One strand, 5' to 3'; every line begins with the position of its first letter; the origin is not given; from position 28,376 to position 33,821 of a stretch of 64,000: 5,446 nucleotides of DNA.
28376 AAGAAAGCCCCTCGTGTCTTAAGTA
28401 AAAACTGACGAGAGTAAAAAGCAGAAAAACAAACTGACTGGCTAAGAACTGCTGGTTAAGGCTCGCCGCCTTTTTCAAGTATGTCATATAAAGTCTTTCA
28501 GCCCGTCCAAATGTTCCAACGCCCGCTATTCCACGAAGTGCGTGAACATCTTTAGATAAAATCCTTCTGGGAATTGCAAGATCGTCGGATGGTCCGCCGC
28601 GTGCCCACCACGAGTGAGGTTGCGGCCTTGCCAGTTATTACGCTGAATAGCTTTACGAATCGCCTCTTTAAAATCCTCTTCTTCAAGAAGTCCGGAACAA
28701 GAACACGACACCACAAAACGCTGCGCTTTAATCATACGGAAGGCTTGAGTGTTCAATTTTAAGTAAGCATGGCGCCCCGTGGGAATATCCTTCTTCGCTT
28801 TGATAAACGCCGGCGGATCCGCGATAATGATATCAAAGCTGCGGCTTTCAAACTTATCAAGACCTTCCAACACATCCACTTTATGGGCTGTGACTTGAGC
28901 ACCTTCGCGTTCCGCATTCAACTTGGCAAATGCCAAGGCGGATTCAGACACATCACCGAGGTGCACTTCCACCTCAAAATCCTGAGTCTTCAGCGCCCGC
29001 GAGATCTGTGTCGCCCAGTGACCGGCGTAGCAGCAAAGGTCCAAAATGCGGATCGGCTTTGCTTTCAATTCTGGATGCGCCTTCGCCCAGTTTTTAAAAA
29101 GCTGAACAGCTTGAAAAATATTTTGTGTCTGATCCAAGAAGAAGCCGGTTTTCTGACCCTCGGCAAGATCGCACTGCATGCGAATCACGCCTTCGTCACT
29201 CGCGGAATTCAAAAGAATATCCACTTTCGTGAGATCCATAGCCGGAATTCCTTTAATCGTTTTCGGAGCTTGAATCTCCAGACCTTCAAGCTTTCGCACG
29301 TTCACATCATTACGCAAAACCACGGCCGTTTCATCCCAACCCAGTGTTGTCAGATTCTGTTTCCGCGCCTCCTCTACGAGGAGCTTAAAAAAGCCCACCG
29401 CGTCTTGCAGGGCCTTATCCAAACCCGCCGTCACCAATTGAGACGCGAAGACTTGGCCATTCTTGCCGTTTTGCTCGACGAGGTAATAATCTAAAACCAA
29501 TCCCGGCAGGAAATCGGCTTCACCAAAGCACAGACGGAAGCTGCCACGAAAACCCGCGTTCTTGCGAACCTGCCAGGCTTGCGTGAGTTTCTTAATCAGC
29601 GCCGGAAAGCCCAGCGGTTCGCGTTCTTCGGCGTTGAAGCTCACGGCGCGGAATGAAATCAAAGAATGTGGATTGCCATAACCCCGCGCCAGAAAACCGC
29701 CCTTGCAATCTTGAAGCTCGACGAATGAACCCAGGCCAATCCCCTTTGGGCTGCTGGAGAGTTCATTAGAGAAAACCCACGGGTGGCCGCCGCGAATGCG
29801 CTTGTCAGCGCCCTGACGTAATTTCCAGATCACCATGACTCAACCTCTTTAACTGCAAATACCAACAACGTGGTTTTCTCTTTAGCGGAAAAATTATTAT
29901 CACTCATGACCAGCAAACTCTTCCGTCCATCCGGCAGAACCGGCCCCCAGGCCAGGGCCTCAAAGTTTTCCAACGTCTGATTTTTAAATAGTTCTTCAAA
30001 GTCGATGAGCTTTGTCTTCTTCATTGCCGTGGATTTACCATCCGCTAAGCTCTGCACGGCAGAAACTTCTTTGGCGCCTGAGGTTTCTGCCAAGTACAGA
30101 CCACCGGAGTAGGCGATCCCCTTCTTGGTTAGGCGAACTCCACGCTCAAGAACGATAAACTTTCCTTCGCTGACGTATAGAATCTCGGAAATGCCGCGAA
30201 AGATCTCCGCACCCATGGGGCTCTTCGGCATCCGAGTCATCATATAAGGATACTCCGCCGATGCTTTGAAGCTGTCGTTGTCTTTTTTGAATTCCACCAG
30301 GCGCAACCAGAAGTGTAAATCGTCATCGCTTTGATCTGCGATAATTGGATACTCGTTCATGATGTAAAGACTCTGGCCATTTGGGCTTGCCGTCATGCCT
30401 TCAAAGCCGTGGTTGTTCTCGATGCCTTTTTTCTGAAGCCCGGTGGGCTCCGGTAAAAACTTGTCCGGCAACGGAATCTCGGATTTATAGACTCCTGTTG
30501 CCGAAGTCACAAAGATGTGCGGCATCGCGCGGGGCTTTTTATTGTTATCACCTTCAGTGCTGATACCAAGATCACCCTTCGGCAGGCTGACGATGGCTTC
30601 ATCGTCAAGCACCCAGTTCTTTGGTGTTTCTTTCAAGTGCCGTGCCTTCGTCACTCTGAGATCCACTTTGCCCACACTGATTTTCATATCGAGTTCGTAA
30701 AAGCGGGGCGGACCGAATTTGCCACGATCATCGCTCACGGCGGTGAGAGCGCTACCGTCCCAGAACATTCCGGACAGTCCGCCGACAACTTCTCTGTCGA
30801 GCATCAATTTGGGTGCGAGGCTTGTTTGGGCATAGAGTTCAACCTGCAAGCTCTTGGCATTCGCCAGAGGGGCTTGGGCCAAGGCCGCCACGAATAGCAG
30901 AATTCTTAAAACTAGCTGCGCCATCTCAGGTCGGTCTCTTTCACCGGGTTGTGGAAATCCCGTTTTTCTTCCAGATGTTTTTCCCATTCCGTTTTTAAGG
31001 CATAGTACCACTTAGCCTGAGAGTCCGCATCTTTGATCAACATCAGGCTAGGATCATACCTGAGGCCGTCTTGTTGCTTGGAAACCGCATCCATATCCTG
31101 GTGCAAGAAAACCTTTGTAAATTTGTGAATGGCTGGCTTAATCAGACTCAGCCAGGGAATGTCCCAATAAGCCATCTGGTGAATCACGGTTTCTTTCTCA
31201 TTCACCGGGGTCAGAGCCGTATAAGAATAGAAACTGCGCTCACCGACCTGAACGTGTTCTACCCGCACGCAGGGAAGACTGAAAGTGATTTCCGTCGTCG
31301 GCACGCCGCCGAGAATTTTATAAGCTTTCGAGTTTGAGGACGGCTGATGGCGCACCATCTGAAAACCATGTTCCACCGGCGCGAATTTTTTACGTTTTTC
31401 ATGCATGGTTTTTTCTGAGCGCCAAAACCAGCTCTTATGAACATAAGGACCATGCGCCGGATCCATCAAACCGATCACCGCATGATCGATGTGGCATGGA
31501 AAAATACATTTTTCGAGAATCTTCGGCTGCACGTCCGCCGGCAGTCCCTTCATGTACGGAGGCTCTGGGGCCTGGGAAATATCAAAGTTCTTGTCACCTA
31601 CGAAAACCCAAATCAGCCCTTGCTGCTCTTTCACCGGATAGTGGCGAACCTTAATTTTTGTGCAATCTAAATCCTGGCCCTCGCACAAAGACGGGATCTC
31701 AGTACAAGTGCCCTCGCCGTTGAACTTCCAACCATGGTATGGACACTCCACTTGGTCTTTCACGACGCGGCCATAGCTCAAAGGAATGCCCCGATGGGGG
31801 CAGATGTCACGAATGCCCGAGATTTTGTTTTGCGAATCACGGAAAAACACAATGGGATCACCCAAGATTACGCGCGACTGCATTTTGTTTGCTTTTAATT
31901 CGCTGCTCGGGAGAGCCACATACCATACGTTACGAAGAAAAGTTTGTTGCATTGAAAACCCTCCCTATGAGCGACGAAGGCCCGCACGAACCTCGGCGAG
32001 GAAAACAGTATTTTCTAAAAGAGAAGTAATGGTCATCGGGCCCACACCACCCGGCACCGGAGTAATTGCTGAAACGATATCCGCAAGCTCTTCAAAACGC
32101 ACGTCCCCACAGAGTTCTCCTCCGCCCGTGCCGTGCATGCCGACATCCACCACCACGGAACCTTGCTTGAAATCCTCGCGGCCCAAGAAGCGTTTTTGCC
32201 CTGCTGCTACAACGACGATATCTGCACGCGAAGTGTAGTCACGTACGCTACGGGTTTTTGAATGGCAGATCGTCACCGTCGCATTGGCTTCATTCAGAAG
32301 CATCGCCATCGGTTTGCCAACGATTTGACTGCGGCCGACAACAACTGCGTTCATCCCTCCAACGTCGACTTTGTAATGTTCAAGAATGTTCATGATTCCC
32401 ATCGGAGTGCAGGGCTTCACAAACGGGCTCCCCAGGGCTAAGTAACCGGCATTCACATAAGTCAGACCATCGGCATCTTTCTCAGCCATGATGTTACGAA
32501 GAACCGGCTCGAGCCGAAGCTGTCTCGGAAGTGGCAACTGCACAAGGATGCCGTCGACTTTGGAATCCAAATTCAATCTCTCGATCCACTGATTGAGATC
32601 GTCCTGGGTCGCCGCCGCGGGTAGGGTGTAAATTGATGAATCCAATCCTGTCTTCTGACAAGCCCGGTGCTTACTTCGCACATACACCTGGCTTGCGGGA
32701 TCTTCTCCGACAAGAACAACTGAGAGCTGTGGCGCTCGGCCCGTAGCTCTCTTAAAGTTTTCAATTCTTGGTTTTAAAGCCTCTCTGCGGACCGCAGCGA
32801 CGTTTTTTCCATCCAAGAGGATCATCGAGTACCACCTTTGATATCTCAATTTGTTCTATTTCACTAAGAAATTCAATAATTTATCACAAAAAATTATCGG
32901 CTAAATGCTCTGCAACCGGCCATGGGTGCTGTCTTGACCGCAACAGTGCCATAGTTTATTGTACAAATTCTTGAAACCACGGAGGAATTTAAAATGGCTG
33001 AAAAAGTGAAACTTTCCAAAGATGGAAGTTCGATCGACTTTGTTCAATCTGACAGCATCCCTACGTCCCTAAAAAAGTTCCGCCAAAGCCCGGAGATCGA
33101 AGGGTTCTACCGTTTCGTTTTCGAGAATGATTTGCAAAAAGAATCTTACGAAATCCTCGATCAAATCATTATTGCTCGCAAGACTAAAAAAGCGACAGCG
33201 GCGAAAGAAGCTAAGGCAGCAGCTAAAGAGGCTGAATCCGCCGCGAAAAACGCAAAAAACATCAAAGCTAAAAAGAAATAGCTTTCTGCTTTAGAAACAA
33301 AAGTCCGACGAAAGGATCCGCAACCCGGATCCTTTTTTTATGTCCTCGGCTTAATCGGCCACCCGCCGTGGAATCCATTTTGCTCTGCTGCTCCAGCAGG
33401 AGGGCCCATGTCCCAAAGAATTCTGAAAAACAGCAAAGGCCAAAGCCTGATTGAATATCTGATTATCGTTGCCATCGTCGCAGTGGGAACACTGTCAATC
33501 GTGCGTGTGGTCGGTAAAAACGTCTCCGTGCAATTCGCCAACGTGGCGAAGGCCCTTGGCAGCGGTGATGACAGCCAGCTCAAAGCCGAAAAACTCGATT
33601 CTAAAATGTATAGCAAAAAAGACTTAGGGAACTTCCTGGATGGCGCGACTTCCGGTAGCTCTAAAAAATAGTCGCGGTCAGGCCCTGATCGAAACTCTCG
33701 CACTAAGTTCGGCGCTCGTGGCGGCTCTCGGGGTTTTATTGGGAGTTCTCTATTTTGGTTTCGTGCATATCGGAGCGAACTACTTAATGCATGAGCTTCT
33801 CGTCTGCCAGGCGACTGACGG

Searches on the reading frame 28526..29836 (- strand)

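Call 6: search_protein_families(library=pfam, proteins=[window:28526-29836:-], max_evalue=0.01)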
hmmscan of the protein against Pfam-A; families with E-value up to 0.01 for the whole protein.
window:28526-29836:- (436 aa): 9 families
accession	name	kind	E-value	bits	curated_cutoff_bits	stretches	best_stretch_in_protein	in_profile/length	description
PF17785.7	PUA_3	-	2e-18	66.4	22.6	1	5-67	2-64/64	PUA-like domain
PF13847.12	Methyltransf_31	-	2.7e-09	37.3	27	1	262-393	5-122/145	Methyltransferase domain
PF13649.12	Methyltransf_25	-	4.2e-08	34.2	27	1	264-339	1-70/97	Methyltransferase domain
PF05175.20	MTS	-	7.9e-08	32.6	23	1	263-344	34-109/170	Methyltransferase small domain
PF01209.24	Ubie_methyltran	-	0.0001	22.2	20.1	1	256-337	43-120/233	ubiE/COQ5 methyltransferase family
PF01728.25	FtsJ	-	0.00012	22.6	24.1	1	260-403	21-157/181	FtsJ-like methyltransferase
PF01189.24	Methyltr_RsmB-F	-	0.0014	18.8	27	0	263-401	11-159/199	16S rRNA methyltransferase RsmB/F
PF01861.22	BpsA_C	-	0.0022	17.7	27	1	290-348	69-127/243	Branched-chain polyamine synthase A C-terminal domain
PF08242.18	Methyltransf_12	-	0.0075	17.4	30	0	265-339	1-71/98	Methyltransferase domain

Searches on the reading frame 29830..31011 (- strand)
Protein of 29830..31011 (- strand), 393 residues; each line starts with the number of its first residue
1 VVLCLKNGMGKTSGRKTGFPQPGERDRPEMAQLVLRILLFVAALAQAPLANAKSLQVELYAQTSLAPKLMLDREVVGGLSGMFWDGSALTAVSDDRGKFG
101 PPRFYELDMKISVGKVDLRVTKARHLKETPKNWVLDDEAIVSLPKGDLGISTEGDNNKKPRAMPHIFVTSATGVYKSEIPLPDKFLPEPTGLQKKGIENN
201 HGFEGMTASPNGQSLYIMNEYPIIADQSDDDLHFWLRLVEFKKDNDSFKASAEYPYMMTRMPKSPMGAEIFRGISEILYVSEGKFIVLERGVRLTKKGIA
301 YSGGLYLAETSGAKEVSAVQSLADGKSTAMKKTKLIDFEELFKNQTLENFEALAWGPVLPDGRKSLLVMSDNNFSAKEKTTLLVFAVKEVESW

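Call 6: search_protein_families(library=pfam, proteins=[window:29830-31011:-], max_evalue=0.01)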
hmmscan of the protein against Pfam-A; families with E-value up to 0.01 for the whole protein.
window:29830-31011:- (393 aa): 1 family
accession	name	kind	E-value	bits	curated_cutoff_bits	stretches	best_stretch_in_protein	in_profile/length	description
PF13449.12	Phytase-like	-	5.1e-57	194.4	27.6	1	76-374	3-284/284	Esterase-like activity of phytase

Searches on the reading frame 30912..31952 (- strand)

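Call 6: search_protein_families(library=pfam, proteins=[window:30912-31952:-], max_evalue=0.01)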
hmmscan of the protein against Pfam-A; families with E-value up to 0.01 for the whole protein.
window:30912-31952:- (346 aa): 3 families
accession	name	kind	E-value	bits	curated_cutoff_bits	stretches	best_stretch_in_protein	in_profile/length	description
PF00355.32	Rieske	-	3.7e-24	84.9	20.3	1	10-89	2-81/88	Rieske [2Fe-2S] domain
PF19112.6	VanA_C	-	2e-07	31.8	23.5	1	162-301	12-166/193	Vanillate O-demethylase oxygenase C-terminal domain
PF13806.12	Rieske_2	-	7.5e-05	23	27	1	10-116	2-103/104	Rieske-like [2Fe-2S] domain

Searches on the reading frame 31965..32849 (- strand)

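Call 5: search_protein_families(library=pfam, proteins=[window:31965-32849:-], max_evalue=0.01)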
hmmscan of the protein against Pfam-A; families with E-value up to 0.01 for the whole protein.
window:31965-32849:- (294 aa): 2 families
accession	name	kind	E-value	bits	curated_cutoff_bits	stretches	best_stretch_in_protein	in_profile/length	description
PF02882.25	THF_DHG_CYH_C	-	1.9e-63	213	27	1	132-286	3-157/160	Tetrahydrofolate dehydrogenase/cyclohydrolase, NAD(P)-binding domain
PF00763.28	THF_DHG_CYH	-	2.5e-35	121.6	32.8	1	12-127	1-115/115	Tetrahydrofolate dehydrogenase/cyclohydrolase, catalytic domain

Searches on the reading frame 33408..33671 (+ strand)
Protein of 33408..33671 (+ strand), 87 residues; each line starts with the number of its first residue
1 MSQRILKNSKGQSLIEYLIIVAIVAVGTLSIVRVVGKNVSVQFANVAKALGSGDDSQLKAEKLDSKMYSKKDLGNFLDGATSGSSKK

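Call 41: search_protein_families(library=pfam, proteins=[window:33408-33671:+], max_evalue=1)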
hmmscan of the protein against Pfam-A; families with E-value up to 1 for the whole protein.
window:33408-33671:+ (87 aa): 3 families
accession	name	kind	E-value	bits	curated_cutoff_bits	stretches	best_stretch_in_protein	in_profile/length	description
PF04964.19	Flp_Fap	-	8.6e-05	22.7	32.2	1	6-50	2-46/46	Flp/Fap pilin component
PF07963.17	N_methyl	-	0.0028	17.6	21.2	1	7-31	2-26/27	Prokaryotic N-terminal methylation motif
PF04021.17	Class_IIIsignal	-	0.047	14.1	23.7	1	9-26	1-18/27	Class III signal peptide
